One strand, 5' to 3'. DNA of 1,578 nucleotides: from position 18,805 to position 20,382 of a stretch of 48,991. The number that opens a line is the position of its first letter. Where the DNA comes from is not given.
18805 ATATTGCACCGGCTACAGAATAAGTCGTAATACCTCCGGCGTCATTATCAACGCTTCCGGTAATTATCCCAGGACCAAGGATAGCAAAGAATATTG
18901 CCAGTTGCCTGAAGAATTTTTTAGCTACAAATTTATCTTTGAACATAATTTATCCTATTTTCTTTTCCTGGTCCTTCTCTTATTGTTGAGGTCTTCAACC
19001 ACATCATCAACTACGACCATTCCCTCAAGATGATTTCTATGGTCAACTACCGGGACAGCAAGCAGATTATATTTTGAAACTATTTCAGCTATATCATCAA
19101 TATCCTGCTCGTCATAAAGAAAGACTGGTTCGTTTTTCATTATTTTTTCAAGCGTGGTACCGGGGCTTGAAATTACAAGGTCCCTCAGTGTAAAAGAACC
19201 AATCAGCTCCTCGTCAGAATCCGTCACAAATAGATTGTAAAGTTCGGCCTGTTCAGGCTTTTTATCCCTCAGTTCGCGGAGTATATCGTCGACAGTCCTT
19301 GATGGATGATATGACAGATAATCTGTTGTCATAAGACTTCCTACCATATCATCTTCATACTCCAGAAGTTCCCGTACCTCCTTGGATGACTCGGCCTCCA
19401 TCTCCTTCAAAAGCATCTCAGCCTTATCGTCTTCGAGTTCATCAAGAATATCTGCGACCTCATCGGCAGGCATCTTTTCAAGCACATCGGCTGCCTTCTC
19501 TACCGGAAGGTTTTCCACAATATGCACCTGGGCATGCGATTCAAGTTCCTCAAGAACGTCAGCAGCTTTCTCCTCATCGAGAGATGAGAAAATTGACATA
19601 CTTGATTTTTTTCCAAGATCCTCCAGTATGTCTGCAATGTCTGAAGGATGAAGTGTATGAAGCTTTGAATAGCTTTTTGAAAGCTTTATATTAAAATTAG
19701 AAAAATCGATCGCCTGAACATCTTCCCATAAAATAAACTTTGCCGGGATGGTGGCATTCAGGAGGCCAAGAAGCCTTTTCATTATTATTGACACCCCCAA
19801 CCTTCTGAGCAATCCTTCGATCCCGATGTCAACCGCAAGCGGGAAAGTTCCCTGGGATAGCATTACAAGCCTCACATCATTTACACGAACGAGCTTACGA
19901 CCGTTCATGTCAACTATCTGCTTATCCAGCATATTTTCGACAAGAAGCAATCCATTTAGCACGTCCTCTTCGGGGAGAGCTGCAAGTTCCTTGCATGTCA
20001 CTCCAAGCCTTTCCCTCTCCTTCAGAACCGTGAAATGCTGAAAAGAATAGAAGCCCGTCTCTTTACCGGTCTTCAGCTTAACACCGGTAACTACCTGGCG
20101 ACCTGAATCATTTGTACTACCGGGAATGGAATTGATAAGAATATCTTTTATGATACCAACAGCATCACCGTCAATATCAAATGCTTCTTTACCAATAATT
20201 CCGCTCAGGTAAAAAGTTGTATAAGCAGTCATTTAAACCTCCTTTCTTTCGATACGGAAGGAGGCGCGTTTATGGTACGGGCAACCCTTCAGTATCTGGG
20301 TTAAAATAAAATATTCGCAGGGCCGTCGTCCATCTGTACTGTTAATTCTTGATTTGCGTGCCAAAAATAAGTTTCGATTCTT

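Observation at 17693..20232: Split cation system: soluble PRC-barrel/MgtE_N/CBS sensor-like protein coupled to an NRAMP-related transporter with a remodelled metal site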

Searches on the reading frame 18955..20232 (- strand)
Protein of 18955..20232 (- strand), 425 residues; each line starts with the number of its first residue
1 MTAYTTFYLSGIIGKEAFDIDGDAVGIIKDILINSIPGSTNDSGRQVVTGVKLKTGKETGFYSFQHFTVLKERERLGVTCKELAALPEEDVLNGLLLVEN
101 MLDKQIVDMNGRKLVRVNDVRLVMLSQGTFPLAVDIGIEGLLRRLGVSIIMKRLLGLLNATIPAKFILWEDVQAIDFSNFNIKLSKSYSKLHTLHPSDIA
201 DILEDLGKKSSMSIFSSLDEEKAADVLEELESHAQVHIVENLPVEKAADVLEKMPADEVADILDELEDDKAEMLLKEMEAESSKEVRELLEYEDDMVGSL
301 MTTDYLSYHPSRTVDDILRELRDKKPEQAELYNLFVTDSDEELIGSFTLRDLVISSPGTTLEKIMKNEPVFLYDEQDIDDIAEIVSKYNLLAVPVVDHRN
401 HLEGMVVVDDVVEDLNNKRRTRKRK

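Call 3: search_protein_families(library=pfam, proteins=[window:18955-20232:-], max_evalue=0.01)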
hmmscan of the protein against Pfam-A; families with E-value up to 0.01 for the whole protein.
window:18955-20232:- (425 aa): 6 families
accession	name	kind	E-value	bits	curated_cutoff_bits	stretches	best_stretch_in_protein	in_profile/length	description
PF03448.22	MgtE_N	-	1.6e-26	93.3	25.9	1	194-295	1-102/102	MgtE intracellular N domain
PF00571.33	CBS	-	7e-17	61.9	24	2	362-414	2-54/57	CBS domain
PF05239.21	PRC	-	9.5e-06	26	21.2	1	6-34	3-31/78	PRC-barrel domain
PF14841.11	FliG_M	-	9.6e-06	26.2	25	0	195-230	12-47/76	FliG middle domain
PF14842.11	FliG_N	-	0.0021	19.1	25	0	244-320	5-81/104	FliG N-terminal domain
PF16511.11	FERM_f0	-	0.0086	16.8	26.9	0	305-342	15-55/81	N-terminal or F0 domain of Talin-head FERM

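Call 4: search_protein_families(library=ncbifam, proteins=[window:18955-20232:-], max_evalue=0.01)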
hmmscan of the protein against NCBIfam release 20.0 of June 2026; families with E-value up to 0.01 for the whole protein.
window:18955-20232:- (425 aa): 9 families
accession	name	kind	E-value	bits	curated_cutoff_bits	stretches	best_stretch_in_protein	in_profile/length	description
TIGR00400.1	mgtE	equivalog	7.9e-47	160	232.75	1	183-416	19-252/450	magnesium transporter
NF038279.1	TF_CBS_SpxR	exception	2.8e-07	29.6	600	1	333-422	223-312/427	CBS-HotDog domain-containing transcription factor SpxR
TIGR01302.1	IMP_dehydrog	equivalog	9.7e-07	28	481.5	1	299-422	84-207/450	IMP dehydrogenase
NF041552.1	TF_PrdR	equivalog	9.7e-05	20.9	795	1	294-416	5-126/577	sigma-54 dependent transcriptional regulator PrdR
NF011443.0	PRK14869.1-5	equivalog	0.00028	19.5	335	1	363-414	73-124/546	putative manganese-dependent inorganic diphosphatase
TIGR01186.1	proV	subfamily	0.00045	19.4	326.6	1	299-417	246-359/363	betaine/proline/choline family ABC transporter ATP-binding protein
NF011449.0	PRK14869.2-5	equivalog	0.00047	19.3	411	1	354-413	62-122/451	putative manganese-dependent inorganic diphosphatase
NF011440.0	PRK14869.1-2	equivalog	0.00065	18.5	746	1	359-413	241-296/541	putative manganese-dependent inorganic diphosphatase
NF011442.0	PRK14869.1-4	equivalog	0.0036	15.8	400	0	354-408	65-119/543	putative manganese-dependent inorganic diphosphatase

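Call 12: find_homologous_proteins(query=window:18955-20232:-, max_evalue=0.00001)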
Query window:18955-20232:- (425 aa): 5003 proteins with E <= 0.00001 among 8000 candidates; the best 120 are listed.
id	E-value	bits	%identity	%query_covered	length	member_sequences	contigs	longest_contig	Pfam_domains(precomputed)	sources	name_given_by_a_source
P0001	8.7e-269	909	100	100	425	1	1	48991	PF14841.12,PF00571.34,PF05239.22,PF03448.23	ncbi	-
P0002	1.8e-246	836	92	100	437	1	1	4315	PF00571.34,PF03448.23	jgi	jgi:CBS domain-containing protein/sporulation protein YlmC with PRC-barrel domain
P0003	6.3e-246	834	91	100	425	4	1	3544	PF00571.34,PF03448.23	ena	-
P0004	2.0e-243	826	89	100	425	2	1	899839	PF00571.34,PF03448.23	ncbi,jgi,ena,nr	ncbi:MAG TPA: CBS domain-containing protein [Bacteroidales bacterium]|nr:CBS domain-containing prote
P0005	2.1e-242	822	89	100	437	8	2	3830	PF00571.34,PF03448.23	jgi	jgi:CBS domain-containing protein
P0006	4.5e-242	821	88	100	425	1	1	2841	PF00571.34,PF03448.23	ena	-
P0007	1.0e-239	814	87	98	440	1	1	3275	PF00571.34,PF03448.23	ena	-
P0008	3.8e-236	802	87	100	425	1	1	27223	PF00571.34,PF03448.23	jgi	jgi:magnesium transporter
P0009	8.8e-231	784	84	100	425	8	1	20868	PF00571.34,PF03448.23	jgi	-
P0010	1.3e-225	767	82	100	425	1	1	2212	PF14841.12,PF00571.34,PF03448.23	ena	-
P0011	4.0e-216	736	81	100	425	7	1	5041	PF14841.12,PF00571.34,PF05239.22,PF03448.23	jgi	jgi:magnesium transporter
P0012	2.6e-215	733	80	100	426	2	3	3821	PF14841.12,PF00571.34,PF03448.23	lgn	-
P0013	5.1e-215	732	80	100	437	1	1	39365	PF14841.12,PF00571.34,PF05239.22,PF03448.23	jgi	jgi:magnesium transporter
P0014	1.1e-213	728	79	100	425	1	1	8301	PF14841.12,PF00571.34,PF05239.22,PF03448.23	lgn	-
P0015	1.2e-211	721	79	100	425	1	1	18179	PF14841.12,PF00571.34,PF05239.22,PF03448.23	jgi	jgi:magnesium transporter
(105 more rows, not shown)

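Call 14: find_encoding_contigs(protein=window:18955-20232:-, flank=10000, max_places=3)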
Protein window:18955-20232:- (425 aa): no gene with exactly this product is on record in the collection.

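Call 21: search_solved_structures(query=window:18955-20232:-, max_evalue=0.01, show_alignments=2)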
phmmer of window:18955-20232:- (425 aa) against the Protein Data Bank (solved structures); distinct sequences matched with E-value up to 0.01: 14.
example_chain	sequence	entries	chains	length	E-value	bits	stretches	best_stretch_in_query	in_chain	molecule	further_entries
2yvy_A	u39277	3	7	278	6.6e-33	117.8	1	191-416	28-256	Mg2+ transporter MgtE | Magnesium transporter MgtE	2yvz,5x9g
2yvx_A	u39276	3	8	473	2.6e-32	115.9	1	191-416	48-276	Mg2+ transporter MgtE | Magnesium transporter MgtE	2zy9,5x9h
2oux_A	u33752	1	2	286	8.5e-29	104.3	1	193-417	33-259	Magnesium transporter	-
8gpv_A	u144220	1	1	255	8.8e-25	91.1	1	196-413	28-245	Magnesium transporter MgtE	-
8gps_A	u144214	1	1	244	4.9e-17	65.6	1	194-418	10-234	MgtE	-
3kpc_A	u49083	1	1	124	1.4e-08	37.8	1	359-413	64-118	Uncharacterized protein MJ0100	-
3kpb_A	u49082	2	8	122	2.3e-08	37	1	359-413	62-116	Uncharacterized protein MJ0100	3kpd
9z6r_A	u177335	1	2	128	5.2e-05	26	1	297-411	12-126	CBS domain containing protein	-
7oj1_B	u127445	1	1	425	0.00071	22.3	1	338-413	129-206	Inosine-5'-monophosphate dehydrogenase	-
2ef7_A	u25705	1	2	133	0.00097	21.8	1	293-417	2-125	Hypothetical protein ST2348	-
3kh5_A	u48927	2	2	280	0.0011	21.6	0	359-412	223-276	protein MJ1225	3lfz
2cu0_A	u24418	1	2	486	0.0029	20.2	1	301-419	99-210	Inosine-5'-monophosphate dehydrogenase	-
6uof_A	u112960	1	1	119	0.0071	19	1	336-413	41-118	Transcriptional regulator containing CBS domains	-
5iip_A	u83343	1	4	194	0.0098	18.5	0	313-413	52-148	Glycine betaine/carnitine/choline ABC transporter%2C ATP-binding protein%2C putative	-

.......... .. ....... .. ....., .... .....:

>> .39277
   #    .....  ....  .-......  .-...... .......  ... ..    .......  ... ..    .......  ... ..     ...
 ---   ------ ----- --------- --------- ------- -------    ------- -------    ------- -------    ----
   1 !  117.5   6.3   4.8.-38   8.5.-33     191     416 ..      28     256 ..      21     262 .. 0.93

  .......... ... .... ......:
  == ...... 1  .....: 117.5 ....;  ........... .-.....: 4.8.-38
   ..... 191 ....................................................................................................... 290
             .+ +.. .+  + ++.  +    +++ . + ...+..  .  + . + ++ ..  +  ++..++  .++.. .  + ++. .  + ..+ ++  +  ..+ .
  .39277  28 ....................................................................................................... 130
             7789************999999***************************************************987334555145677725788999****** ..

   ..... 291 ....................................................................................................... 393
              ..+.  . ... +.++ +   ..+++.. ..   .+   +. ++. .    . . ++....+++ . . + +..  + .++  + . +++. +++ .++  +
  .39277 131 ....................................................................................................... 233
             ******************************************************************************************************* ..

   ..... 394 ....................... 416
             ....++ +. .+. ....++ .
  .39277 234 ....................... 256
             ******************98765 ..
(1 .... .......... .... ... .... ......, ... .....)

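Call 35: find_homologous_proteins(query=A3, max_evalue=1e-10)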
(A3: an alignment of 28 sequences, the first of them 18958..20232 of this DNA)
Query A3 (28 sequences) (425 aa, profile of the alignment): 4818 proteins with E <= 1e-10 among 8000 candidates; the best 120 are listed.
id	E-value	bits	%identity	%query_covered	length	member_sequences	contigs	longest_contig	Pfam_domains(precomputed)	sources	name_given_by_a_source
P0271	1.9e-184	632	53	75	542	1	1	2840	PF14842.12,PF00571.34,PF05239.22,PF03448.23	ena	-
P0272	8.4e-161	554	50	100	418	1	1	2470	PF14841.12,PF00571.34,PF05239.22,PF03448.23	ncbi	-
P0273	4.8e-160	551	51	99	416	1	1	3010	PF14841.12,PF00571.34,PF05239.22,PF03448.23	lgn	-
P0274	5.8e-160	551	52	100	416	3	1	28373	PF00571.34,PF05239.22,PF03448.23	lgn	-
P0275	1.5e-159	550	52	100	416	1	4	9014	PF14841.12,PF00571.34,PF05239.22,PF03448.23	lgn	-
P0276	3.2e-159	548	51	99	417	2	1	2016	PF14841.12,PF00571.34,PF03448.23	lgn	-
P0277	2.1e-158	546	54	100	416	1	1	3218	PF14841.12,PF00571.34,PF05239.22,PF03448.23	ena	-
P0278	2.8e-158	545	48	98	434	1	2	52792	PF14841.12,PF00571.34,PF05239.22,PF03448.23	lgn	-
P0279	3.2e-158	545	49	100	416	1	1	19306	PF00571.34,PF05239.22,PF03448.23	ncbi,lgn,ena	-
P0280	1.1e-157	543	50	99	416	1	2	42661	PF14841.12,PF00571.34,PF03448.23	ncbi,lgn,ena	-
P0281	1.3e-157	543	49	97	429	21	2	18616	PF14841.12,PF00571.34,PF05239.22,PF03448.23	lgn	-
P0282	1.3e-157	543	54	99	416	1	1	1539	PF14841.12,PF00571.34,PF05239.22,PF03448.23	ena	-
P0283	1.8e-157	543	48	99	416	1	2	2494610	PF14841.12,PF00571.34,PF05239.22,PF03448.23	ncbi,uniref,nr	ncbi:magnesium transporter [Caldicellulosiruptor naganoensis]|uniref:CBS domain-containing protein n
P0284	2.1e-157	542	48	99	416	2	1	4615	PF14841.12,PF00571.34,PF05239.22,PF03448.23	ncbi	-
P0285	2.3e-157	542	52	99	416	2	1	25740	PF00571.34,PF05239.22,PF03448.23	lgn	-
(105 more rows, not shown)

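Call 44: predict_structure(alignment_id=A4)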
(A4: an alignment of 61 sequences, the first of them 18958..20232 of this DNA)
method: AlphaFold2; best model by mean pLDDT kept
length: 425 residues; sequences in the alignment: 61
mean_pLDDT: 81.8   pTM: 0.50
mean pLDDT of the five models: 81.8, 80.5, 77.2, 77.1, 70.4
residues with pLDDT >= 90: 157; 70-90: 200; 50-70: 39; < 50: 29
segments of 3 or more residues with pLDDT < 50: 37-42, 175-188, 420-425
pLDDT, mean of each block of 10 residues (from residue 1): 76 92 93 65 70 93 92 84 87 82 68 71 87 85 83 82 79 46 39 73 70 81 91 89 91 91 91 92 87 84 90 95 86 89 92 94 92 88 80 90 86 60 43
secondary structure, 60 per line:
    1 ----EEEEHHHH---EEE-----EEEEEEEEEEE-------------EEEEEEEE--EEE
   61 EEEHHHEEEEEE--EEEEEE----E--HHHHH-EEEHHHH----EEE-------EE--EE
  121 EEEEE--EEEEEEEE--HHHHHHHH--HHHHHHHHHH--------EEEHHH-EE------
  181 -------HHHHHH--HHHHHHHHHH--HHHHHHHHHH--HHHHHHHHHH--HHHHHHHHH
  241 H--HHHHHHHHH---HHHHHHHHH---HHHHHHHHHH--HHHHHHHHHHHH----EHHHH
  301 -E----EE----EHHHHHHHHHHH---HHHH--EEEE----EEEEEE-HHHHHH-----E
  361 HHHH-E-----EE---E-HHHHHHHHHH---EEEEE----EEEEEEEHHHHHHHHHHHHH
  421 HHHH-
elements in order: E5-8 H9-12 E16-18 E24-34 E48-55 E58-63 E67-72 E75-80 H88-92 E94-96 H97-100 E105-107 E119-125 E128-135 H138-145 H148-157 E166-168 H188-193 H196-205 H208-217 H220-229 H232-241 H244-252 H256-264 H268-277 H280-291 H297-300 H314-324 H328-331 E334-337 E342-347 H349-354 H361-364 H379-388 E392-396 E401-407 H408-424

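Call 50: fold_search(model_id=the predicted structure, library=pdb)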
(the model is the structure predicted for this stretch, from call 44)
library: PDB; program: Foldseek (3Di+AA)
matches with E <= 10: 901; with E <= 0.001: 375
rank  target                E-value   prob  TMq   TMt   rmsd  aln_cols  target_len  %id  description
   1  2zy9_A                1.9e-20  1.00  0.48  0.48   3.0       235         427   31  Improved crystal structure of magnesium transporter MgtE (released 2009-12-01)
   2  2oux_A                2.6e-20  1.00  0.50  0.80   2.3       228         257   27  Crystal structure of the soluble part of a magnesium transporter (released 2007-03-20)
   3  2yvy                  3.1e-20  1.00  0.49  0.81   2.6       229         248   30  Crystal structure of magnesium transporter MgtE cytosolic domain, Mg2+ bound form (released 2007-09-04)
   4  2oux_B                3.9e-20  1.00  0.50  0.80   2.4       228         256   27  Crystal structure of the soluble part of a magnesium transporter (released 2007-03-20)
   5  8gpv                  4.9e-20  1.00  0.51  0.82   2.4       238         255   28  Cytoplasmic domain structure of the MgtE Mg2+ channel from Clostridiales bacterium (released 2023-04-19)
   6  5x9g_C                7.6e-20  1.00  0.49  0.81   2.7       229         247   30  Crystal structure of the cytosolic domain of the Mg2+ channel MgtE in complex with ATP (released 2017-08-16)
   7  2yvx_A                3.9e-19  1.00  0.49  0.47   2.8       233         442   30  Crystal structure of magnesium transporter MgtE (released 2007-09-04)
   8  8gps                  1.1e-18  1.00  0.49  0.88   2.5       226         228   21  Cytoplasmic domain structure of the MgtE Mg2+ channel from Chryseobacterium hispalense (released 2023-04-19)
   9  5x9h_B                1.6e-18  1.00  0.48  0.48   2.9       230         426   30  Crystal structure of the Mg2+ channel MgtE in complex with ATP (released 2017-08-16)
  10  2zy9_B                4.3e-18  1.00  0.48  0.47   3.0       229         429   30  Improved crystal structure of magnesium transporter MgtE (released 2009-12-01)
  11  3kxr                  5.7e-09  1.00  0.33  0.76   4.3       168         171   17  Structure of the cystathionine beta-synthase pair domain of the putative Mg2+ transporter SO5017 from Shewanella oneiden (released 2009-12-15)
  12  2ef7_A                1.4e-08  1.00  0.26  0.81   2.4       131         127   21  Crystal structure of ST2348, a hypothetical protein with CBS domains from Sulfolobus tokodaii strain7 (released 2007-08-21)
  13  9s4v_C                2.4e-08  1.00  0.25  0.51   2.7       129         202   20  AcuB from Bacillus subtilis with AMP and ADP (released 2026-02-25)
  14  6h1w_B                2.9e-08  1.00  0.26  0.51   2.3       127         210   23  Crystal Structure of protein MJ1004 from Mathanocaldococcus jannaschii (released 2019-07-31)
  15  3kpb_A                3.6e-08  1.00  0.25  0.83   2.4       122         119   22  Crystal Structure of the CBS domain pair of protein MJ0100 in complex with 5 -methylthioadenosine and S-adenosyl-L-met (released 2010-01-12)
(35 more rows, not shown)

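Call 86: list_cluster_members(proteins=[window:18958-20232:-, window:17696-18946:-])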
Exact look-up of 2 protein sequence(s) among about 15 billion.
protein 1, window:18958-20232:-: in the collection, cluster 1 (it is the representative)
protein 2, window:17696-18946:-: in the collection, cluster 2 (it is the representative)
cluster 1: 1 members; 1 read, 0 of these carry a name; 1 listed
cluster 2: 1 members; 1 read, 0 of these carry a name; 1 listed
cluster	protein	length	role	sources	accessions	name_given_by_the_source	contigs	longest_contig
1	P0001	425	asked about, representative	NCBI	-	-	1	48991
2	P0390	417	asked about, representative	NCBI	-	-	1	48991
